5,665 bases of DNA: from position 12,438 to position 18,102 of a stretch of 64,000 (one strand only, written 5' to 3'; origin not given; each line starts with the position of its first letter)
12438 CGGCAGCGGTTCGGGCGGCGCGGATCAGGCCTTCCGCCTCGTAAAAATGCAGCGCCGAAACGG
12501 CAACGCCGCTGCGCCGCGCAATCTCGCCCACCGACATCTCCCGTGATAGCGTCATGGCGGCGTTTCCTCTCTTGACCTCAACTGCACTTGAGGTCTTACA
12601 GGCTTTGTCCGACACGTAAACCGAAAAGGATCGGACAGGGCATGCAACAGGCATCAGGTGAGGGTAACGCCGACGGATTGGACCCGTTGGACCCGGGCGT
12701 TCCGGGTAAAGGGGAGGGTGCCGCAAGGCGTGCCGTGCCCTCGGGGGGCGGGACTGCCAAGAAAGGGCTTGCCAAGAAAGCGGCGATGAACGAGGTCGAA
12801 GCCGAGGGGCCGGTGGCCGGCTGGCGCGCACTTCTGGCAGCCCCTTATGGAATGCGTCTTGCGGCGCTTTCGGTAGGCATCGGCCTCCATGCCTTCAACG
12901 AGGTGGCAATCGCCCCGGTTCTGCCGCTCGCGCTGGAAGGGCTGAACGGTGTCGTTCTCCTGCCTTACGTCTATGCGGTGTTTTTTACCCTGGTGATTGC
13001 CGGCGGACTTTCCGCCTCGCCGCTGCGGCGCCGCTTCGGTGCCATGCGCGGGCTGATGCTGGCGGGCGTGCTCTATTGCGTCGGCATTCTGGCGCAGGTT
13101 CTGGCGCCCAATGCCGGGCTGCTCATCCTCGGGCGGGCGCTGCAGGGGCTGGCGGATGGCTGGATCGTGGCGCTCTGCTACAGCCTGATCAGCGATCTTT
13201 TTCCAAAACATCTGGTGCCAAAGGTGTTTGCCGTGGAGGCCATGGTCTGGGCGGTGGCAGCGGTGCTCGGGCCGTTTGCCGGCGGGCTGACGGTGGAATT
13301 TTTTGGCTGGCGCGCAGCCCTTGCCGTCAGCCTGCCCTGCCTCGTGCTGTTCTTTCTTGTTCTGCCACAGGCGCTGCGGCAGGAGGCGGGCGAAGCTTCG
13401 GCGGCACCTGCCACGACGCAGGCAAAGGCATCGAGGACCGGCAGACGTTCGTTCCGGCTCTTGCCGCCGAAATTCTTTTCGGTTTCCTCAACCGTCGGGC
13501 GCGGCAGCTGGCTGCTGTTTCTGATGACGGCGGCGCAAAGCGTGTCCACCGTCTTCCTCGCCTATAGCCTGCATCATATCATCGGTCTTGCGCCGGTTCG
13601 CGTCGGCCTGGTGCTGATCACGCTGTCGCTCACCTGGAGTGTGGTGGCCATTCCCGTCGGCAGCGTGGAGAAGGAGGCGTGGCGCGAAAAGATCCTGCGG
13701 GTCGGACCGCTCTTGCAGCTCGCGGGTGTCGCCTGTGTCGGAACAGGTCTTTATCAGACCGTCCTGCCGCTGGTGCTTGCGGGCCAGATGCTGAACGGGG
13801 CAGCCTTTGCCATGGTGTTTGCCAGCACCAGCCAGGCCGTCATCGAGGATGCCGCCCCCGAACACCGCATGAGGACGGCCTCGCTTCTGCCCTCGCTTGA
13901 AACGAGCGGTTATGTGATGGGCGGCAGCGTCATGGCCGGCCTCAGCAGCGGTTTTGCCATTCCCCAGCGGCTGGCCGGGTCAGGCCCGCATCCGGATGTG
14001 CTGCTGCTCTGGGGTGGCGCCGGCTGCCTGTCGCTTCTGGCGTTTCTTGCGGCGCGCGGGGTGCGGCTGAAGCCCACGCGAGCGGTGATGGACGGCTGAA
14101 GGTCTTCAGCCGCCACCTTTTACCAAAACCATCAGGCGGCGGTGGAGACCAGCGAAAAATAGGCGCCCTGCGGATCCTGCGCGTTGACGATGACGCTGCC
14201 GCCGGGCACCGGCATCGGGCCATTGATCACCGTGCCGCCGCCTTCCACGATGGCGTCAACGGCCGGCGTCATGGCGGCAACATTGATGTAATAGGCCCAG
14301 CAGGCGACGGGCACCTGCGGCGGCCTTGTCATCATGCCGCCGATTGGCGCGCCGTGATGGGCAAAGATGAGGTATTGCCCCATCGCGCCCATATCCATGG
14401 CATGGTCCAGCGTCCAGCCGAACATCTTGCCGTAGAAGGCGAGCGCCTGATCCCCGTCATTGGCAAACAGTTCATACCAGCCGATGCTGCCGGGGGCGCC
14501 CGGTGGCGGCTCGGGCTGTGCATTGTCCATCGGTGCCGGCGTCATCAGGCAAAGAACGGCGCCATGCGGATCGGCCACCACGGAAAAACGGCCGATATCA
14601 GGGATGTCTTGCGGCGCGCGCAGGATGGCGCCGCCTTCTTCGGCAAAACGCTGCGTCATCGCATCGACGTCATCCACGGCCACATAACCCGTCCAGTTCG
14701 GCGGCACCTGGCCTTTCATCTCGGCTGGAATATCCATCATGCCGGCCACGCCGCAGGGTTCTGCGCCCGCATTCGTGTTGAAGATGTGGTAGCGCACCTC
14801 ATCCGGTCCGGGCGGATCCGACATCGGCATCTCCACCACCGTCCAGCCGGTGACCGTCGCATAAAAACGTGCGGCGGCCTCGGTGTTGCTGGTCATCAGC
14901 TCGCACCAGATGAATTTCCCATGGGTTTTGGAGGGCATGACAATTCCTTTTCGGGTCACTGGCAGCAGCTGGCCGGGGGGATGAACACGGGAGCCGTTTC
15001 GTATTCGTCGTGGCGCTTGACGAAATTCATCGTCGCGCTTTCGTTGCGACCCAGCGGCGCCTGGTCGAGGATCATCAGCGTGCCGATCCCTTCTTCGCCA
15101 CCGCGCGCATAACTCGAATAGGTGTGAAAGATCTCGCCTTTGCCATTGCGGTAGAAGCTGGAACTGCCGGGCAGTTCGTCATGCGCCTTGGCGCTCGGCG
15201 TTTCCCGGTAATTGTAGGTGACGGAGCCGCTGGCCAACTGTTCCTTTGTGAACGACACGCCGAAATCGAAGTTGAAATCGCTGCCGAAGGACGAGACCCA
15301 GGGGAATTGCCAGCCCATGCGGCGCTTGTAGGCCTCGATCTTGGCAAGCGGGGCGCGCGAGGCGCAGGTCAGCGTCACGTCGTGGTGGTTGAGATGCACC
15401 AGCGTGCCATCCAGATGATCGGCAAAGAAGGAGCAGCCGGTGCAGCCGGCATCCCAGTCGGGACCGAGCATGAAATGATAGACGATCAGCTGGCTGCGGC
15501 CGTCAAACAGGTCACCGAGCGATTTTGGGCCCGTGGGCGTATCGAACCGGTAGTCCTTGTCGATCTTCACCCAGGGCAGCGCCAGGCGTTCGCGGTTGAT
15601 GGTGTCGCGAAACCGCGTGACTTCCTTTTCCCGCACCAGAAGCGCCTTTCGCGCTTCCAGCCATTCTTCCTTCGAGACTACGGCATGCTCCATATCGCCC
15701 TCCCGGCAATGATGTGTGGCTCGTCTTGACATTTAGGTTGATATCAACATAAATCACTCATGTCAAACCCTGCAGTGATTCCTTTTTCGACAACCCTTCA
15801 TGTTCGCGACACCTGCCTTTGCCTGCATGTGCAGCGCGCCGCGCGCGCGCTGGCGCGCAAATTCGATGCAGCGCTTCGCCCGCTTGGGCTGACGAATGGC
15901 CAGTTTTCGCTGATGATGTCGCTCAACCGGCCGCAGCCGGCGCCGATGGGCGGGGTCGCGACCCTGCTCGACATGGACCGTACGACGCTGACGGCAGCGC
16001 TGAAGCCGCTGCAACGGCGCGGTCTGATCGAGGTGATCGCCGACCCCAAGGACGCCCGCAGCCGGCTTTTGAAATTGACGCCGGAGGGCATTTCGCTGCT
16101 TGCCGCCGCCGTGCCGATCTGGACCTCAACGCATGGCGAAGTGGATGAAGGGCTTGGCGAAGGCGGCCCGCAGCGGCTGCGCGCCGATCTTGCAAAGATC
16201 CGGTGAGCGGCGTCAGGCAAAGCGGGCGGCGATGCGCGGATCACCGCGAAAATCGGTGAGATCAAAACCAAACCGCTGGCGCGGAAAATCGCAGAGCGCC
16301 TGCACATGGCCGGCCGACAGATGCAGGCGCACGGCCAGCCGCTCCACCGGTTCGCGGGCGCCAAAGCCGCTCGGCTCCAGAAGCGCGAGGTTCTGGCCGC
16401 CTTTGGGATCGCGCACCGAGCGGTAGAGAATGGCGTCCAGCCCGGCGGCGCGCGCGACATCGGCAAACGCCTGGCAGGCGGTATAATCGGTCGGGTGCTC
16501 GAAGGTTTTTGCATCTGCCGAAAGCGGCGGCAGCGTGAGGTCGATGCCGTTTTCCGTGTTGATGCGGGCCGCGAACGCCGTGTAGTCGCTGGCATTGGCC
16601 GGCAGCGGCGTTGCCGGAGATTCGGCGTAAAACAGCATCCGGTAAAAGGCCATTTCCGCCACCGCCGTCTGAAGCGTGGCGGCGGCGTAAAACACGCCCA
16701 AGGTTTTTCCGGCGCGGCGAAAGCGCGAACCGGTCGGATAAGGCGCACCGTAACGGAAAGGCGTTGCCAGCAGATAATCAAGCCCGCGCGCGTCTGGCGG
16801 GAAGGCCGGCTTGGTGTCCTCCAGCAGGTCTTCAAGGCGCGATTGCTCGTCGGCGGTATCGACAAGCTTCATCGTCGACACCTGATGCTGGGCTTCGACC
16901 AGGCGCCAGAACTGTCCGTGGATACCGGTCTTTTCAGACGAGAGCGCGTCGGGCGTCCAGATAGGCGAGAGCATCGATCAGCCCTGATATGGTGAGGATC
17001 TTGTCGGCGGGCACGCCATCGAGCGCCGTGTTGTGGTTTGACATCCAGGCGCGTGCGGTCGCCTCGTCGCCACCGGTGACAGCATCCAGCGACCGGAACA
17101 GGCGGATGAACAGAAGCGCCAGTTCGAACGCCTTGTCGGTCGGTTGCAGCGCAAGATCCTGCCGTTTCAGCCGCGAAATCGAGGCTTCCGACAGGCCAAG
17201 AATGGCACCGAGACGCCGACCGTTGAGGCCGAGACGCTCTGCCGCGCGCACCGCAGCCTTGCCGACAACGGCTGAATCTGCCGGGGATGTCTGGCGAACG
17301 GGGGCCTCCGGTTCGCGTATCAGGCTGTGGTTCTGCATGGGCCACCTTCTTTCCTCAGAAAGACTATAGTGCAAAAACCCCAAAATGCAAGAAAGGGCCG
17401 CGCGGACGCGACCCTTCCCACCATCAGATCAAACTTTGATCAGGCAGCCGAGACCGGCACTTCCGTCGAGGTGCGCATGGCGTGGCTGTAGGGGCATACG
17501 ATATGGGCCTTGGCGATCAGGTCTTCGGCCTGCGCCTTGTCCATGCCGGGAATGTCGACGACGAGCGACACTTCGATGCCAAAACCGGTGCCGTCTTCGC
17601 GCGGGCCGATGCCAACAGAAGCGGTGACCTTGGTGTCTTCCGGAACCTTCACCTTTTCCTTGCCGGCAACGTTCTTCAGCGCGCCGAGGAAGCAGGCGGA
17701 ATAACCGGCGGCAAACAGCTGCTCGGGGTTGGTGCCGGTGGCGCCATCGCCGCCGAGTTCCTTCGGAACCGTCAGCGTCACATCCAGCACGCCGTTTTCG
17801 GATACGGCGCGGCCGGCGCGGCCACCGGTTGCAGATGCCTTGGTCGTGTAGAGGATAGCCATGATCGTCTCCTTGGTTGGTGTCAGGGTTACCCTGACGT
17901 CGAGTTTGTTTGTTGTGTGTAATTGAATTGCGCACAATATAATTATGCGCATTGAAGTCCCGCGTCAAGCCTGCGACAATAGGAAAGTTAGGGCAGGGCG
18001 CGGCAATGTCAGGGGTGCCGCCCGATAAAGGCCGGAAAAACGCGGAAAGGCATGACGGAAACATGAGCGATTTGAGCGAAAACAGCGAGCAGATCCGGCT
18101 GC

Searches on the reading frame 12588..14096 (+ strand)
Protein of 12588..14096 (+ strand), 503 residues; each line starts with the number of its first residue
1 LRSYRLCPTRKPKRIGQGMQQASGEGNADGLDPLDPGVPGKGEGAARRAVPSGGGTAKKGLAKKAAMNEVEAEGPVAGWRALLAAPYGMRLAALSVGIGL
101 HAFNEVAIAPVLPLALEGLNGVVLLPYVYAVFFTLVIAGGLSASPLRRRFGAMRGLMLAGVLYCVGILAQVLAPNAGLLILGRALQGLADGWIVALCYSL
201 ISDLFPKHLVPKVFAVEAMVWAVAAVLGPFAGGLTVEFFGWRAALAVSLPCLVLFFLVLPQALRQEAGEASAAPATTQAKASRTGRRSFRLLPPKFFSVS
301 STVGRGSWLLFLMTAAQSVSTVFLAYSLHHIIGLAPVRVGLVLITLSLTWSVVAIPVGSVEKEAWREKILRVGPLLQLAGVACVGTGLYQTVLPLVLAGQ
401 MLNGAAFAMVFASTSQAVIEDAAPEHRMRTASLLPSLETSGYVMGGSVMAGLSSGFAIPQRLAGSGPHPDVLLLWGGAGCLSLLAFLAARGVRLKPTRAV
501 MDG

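Call 71: search_protein_families(library=pfam, proteins=[window:12588-14096:+], max_evalue=0.0001)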
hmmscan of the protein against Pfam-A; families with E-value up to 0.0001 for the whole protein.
window:12588-14096:+ (503 aa): 2 families
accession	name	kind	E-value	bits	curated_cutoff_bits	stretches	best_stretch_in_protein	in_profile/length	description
PF07690.21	MFS_1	-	6e-30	104.8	33.4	1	95-430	2-330/347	Major Facilitator Superfamily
PF00083.30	Sugar_tr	-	1.6e-10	40.9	22.3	1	128-259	51-188/452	Sugar (and other) transporter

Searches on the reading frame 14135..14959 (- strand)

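Call 71: search_protein_families(library=pfam, proteins=[window:14135-14959:-], max_evalue=0.0001)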
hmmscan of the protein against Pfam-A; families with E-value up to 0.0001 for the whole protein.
window:14135-14959:- (275 aa): 3 families
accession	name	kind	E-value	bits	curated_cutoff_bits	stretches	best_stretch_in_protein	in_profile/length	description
PF00903.31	Glyoxalase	-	5.1e-20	72.5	20.6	2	17-137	3-120/121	Glyoxalase/Bleomycin resistance protein/Dioxygenase superfamily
PF18029.7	Glyoxalase_6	-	7.6e-12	46.3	23.6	1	23-139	6-106/106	Glyoxalase-like domain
PF22677.2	Ble-like_N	-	2.1e-11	43.8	24.5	1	161-193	4-35/41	Bleomycin resistance protein-like N-terminal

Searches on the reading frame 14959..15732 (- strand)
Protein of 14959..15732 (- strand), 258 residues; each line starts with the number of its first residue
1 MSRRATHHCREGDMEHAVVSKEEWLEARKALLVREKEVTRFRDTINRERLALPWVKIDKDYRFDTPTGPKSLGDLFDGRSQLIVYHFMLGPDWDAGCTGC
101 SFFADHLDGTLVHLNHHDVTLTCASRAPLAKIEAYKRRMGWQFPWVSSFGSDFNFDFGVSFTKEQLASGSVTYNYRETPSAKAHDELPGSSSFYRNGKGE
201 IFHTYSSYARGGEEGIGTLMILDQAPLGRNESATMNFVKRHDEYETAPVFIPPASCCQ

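Call 72: search_protein_families(library=pfam, proteins=[window:14959-15732:-], max_evalue=0.0001)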
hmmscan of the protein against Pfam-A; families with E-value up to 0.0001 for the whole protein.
window:14959-15732:- (258 aa): 1 family
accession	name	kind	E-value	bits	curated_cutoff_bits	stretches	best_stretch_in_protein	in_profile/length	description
PF05988.18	DUF899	-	1e-93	313.5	27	1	15-244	3-224/224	Bacterial protein of unknown function (DUF899)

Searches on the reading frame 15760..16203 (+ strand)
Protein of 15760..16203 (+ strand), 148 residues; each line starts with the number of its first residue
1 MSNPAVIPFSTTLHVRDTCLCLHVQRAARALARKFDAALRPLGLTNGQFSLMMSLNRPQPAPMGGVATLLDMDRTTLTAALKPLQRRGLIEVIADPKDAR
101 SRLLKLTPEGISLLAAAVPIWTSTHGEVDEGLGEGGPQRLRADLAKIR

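Call 72: search_protein_families(library=pfam, proteins=[window:15760-16203:+], max_evalue=0.0001)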
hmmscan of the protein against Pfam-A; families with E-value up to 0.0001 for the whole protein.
window:15760-16203:+ (148 aa): 3 families
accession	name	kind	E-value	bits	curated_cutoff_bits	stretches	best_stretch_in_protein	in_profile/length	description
PF01047.28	MarR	-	3.4e-09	36.9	24.6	1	44-101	1-58/59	MarR family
PF12802.13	MarR_2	-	2.8e-07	31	27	1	43-101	2-61/61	MarR family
PF13463.12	HTH_27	-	3.7e-05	24.4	22.2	1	51-110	8-68/68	Winged helix DNA-binding domain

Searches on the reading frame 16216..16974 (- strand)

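Call 72: search_protein_families(library=pfam, proteins=[window:16216-16974:-], max_evalue=0.0001)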
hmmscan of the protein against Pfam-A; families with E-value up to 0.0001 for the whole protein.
window:16216-16974:- (253 aa): 1 family
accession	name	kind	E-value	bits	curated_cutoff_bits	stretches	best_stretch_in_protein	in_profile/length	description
PF08808.17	RES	-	3.5e-33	115.3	23.2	1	62-215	5-154/157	RES domain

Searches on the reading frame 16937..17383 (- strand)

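Call 72: search_protein_families(library=pfam, proteins=[window:16937-17383:-], max_evalue=0.0001)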
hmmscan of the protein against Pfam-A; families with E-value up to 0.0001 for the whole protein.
window:16937-17383:- (149 aa): 2 families
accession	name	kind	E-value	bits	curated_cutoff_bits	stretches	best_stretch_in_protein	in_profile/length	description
PF09722.15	Xre_MbcA_ParS_C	-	1.6e-10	41.2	24.5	1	98-146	1-49/51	Antitoxin Xre/MbcA/ParS C-terminal toxin-binding domain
PF20432.4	Xre-like-HTH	-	3.3e-10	40.5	25.8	1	33-94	4-63/63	Antitoxin Xre-like helix-turn-helix domain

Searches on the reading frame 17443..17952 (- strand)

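Call 72: search_protein_families(library=pfam, proteins=[window:17443-17952:-], max_evalue=0.0001)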
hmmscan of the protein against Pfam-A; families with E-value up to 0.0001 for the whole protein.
window:17443-17952:- (170 aa): 1 family
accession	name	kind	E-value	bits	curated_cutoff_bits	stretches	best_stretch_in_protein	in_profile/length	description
PF02566.24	OsmC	-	9.9e-18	64.8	27.5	1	71-165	4-97/100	OsmC-like protein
